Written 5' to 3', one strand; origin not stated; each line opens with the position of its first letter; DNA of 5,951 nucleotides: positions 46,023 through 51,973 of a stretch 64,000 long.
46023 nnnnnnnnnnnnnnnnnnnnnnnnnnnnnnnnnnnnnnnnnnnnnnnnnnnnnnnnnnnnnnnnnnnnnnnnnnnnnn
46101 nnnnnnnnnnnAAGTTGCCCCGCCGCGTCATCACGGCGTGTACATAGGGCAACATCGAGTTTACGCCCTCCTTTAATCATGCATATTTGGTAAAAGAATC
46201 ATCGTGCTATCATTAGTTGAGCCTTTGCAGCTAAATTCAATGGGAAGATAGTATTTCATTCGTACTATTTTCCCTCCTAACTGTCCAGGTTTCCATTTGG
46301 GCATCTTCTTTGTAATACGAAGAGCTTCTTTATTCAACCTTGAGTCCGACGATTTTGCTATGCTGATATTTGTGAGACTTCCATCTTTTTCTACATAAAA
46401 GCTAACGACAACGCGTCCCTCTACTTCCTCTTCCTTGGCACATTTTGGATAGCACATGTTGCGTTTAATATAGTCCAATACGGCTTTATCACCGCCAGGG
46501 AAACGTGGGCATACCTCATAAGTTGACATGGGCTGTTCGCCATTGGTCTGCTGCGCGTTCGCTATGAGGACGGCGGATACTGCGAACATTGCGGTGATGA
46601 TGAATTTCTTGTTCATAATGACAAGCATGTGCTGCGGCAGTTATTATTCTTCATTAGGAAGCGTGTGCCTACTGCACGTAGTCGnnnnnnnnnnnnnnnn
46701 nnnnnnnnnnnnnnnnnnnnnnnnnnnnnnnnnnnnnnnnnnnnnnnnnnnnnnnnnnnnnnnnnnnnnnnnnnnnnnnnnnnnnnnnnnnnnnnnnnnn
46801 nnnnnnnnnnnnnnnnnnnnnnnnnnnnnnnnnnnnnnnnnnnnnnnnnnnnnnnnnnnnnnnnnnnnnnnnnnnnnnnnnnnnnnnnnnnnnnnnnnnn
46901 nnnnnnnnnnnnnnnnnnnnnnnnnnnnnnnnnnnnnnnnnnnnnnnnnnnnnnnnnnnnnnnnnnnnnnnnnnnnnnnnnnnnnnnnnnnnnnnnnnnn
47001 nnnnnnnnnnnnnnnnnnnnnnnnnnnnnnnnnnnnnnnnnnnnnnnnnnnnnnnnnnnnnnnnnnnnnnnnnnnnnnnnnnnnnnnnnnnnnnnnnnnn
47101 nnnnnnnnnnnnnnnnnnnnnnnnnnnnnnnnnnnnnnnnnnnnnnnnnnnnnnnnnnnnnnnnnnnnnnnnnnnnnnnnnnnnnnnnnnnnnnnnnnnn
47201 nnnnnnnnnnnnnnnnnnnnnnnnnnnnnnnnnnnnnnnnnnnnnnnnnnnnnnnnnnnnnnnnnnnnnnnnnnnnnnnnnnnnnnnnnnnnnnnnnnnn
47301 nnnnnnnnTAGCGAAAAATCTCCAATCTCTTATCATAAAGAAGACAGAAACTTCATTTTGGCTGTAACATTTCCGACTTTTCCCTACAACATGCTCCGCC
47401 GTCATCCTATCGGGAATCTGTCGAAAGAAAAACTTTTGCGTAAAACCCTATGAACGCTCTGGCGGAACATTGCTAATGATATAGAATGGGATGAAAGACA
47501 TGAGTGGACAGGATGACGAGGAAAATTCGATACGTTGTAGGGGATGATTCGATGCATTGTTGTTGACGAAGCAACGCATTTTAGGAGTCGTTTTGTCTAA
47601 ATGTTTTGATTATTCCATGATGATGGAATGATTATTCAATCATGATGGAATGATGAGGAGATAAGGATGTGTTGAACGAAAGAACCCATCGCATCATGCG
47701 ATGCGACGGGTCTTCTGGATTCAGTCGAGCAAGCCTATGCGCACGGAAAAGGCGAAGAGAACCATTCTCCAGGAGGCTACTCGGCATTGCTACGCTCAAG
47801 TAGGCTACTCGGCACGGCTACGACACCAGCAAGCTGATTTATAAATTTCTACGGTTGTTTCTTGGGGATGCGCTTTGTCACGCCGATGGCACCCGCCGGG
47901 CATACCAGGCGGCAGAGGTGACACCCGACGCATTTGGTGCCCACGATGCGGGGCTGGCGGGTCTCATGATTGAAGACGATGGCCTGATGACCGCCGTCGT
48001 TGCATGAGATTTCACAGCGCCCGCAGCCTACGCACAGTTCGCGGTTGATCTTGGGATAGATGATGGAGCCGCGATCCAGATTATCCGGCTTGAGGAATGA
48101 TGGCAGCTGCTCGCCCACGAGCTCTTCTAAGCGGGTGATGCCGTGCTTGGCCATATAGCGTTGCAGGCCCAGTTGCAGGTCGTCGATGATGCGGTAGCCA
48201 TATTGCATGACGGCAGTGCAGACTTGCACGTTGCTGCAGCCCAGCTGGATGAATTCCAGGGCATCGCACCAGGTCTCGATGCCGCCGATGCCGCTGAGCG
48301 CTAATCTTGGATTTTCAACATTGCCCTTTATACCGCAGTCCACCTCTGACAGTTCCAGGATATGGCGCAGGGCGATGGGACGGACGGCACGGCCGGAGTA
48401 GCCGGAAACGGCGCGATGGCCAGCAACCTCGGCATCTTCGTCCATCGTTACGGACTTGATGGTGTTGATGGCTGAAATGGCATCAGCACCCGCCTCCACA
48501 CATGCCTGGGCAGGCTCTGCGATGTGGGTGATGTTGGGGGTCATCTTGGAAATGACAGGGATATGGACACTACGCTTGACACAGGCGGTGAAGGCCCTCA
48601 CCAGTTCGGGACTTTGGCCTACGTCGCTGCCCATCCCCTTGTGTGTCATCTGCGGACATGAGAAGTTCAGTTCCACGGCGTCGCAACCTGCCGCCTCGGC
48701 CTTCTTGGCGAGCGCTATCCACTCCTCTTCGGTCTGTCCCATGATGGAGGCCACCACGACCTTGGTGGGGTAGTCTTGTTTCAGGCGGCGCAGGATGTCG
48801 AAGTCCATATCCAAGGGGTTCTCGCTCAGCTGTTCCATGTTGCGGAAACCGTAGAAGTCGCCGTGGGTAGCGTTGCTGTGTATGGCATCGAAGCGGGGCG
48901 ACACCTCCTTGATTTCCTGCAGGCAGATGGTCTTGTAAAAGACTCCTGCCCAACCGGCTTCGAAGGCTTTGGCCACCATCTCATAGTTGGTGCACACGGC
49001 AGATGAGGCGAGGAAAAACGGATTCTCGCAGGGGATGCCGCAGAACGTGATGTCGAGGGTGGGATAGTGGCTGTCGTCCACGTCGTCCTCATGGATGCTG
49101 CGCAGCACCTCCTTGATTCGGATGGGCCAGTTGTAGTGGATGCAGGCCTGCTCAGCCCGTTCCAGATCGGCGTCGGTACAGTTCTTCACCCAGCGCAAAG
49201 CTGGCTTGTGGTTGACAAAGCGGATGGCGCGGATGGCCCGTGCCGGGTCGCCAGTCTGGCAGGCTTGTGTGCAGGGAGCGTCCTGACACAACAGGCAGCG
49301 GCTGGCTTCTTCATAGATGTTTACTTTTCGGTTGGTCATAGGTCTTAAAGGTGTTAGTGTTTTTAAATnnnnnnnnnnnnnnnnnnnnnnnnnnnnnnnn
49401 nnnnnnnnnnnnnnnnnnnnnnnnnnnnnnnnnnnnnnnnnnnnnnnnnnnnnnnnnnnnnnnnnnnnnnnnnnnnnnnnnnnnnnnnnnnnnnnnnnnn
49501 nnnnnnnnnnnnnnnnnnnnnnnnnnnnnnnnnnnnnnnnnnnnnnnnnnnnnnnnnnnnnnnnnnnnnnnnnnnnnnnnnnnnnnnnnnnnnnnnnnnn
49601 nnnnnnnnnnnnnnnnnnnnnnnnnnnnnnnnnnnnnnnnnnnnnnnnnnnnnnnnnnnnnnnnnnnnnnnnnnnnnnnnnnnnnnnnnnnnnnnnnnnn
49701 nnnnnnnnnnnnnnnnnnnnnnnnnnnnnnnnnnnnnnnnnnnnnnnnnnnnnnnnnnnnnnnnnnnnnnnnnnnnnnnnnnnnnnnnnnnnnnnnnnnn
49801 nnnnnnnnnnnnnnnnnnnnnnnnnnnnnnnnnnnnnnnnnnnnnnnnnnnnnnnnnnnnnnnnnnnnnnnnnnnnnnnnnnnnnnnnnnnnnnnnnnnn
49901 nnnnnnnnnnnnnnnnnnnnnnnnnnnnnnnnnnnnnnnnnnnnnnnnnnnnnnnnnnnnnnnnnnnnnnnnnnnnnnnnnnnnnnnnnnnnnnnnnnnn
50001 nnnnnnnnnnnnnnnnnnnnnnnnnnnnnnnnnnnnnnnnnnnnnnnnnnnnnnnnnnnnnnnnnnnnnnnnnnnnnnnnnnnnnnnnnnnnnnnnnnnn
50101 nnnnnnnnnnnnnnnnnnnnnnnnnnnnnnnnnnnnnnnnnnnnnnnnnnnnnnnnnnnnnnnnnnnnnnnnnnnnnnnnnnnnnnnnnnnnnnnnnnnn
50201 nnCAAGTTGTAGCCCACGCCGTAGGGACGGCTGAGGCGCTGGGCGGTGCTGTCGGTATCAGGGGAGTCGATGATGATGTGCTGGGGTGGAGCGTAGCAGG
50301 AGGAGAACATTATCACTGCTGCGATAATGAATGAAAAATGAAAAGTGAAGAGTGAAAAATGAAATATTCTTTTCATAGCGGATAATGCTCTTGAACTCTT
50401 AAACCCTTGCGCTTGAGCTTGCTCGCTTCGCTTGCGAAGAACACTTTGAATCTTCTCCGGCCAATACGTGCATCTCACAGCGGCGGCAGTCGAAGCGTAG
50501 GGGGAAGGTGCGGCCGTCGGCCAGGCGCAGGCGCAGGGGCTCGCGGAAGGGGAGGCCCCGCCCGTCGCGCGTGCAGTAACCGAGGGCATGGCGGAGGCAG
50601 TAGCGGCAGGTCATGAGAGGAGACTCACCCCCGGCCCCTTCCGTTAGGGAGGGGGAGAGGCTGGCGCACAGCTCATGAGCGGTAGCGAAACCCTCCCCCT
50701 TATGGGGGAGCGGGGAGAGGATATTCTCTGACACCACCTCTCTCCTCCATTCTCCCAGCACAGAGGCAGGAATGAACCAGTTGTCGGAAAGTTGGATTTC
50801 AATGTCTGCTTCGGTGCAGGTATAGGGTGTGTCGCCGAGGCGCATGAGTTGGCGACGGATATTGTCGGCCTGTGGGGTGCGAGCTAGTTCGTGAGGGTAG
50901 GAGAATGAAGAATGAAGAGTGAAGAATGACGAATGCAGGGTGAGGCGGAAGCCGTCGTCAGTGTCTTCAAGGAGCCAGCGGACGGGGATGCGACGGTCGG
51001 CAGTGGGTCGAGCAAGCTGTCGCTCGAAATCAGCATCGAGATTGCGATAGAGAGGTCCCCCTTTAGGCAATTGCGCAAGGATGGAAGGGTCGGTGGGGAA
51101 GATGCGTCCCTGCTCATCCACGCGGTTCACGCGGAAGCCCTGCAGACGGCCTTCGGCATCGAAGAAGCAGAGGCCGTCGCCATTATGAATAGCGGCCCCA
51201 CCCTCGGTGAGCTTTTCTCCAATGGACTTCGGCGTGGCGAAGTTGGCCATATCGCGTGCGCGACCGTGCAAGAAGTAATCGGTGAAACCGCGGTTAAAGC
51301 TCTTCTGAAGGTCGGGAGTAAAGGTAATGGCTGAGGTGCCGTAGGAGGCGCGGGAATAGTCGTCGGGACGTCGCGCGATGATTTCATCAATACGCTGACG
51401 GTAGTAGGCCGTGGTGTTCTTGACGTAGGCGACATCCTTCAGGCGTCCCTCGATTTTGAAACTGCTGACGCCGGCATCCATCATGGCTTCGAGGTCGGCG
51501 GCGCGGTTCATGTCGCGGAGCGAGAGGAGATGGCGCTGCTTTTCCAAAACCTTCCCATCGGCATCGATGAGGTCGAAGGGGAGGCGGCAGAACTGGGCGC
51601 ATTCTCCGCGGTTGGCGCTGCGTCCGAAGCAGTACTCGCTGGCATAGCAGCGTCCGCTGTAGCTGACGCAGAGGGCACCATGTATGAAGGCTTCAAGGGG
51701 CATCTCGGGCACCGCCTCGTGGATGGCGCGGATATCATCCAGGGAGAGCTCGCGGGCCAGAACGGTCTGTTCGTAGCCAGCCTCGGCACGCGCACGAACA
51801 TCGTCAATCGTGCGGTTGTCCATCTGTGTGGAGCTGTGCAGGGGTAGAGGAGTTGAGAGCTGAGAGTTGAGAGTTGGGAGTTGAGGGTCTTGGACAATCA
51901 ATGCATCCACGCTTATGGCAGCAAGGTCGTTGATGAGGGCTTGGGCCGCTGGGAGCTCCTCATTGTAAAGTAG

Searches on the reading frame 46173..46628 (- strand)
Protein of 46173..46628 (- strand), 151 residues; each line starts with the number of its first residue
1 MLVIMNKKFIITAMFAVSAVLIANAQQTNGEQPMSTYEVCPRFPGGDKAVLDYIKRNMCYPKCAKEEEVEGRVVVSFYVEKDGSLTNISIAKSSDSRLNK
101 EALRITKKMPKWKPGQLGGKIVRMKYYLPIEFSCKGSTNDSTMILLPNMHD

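Call 55: search_protein_families(library=pfam, proteins=[window:46173-46628:-], max_evalue=0.0001)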
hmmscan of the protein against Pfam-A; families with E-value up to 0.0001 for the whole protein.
window:46173-46628:- (151 aa): 1 family
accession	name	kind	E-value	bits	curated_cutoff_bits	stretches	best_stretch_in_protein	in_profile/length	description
PF03544.19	TonB_C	-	2.1e-19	70.2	24.6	1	58-133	3-78/79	Gram-negative bacterial TonB protein C-terminal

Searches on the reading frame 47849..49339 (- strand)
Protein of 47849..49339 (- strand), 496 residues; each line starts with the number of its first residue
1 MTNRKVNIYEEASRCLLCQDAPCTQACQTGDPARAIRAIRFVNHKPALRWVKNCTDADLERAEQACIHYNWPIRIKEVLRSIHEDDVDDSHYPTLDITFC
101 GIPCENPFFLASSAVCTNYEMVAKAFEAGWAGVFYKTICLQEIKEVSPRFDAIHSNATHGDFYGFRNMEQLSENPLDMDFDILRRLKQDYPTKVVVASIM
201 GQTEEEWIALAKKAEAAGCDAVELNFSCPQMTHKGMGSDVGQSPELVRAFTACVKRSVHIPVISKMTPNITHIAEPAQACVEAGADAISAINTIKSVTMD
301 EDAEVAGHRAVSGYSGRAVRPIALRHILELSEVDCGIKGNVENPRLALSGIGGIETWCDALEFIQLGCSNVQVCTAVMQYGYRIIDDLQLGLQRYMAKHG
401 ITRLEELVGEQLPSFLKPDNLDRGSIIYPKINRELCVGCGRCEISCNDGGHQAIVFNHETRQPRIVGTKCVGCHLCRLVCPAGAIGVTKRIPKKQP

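Call 55: search_protein_families(library=pfam, proteins=[window:47849-49339:-], max_evalue=0.0001)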
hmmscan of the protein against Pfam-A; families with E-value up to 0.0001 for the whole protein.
window:47849-49339:- (496 aa): 9 families
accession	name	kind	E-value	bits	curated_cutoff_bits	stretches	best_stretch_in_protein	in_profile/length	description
PF01180.27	DHO_dh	-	7.7e-33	114.4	27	1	95-396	2-291/291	Dihydroorotate dehydrogenase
PF14697.11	Fer4_21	-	5e-14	52.6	35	1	430-485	2-57/59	4Fe-4S dicluster domain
PF01207.24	Dus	-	2.6e-09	37.1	20.4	1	193-287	54-154/311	Dihydrouridine synthase (Dus)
PF12797.12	Fer4_2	-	5e-08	32.8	24.5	0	429-447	3-21/22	4Fe-4S binding domain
PF12838.12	Fer4_7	-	3.5e-07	31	27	1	436-484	2-52/52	4Fe-4S dicluster domain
PF13187.11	Fer4_9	-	7.1e-07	29.6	27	1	436-485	2-52/52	4Fe-4S dicluster domain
PF00037.32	Fer4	-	8.2e-07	29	21.1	0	468-485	6-23/24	4Fe-4S binding domain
PF12837.12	Fer4_6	-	1.1e-06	28.8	25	1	429-447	2-20/24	4Fe-4S binding domain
PF13237.11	Fer4_10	-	9.6e-06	25.9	25.5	1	429-481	2-53/53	4Fe-4S dicluster domain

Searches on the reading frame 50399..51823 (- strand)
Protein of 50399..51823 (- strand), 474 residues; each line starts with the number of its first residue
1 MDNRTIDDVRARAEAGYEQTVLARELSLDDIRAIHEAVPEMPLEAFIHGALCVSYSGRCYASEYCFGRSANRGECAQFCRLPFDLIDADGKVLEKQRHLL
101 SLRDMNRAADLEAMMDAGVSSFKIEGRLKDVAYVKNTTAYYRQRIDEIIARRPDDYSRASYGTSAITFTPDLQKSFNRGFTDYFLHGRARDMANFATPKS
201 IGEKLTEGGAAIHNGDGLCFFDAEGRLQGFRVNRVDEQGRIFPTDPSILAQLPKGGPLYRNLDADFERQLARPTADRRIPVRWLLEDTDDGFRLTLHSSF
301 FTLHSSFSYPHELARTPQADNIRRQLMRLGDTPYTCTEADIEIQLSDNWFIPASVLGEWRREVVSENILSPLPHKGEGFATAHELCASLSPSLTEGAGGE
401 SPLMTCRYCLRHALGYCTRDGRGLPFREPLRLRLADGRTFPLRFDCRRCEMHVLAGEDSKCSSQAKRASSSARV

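Call 55: search_protein_families(library=pfam, proteins=[window:50399-51823:-], max_evalue=0.0001)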
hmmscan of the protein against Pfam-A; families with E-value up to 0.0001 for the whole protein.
window:50399-51823:- (474 aa): 2 families
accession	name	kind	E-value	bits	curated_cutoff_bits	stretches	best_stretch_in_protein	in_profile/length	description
PF01136.24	Peptidase_U32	-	2.4e-56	191.1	22.4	1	3-189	47-231/233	Peptidase family U32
PF12392.13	DUF3656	-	7.8e-20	72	22.1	1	258-366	1-103/109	Collagenase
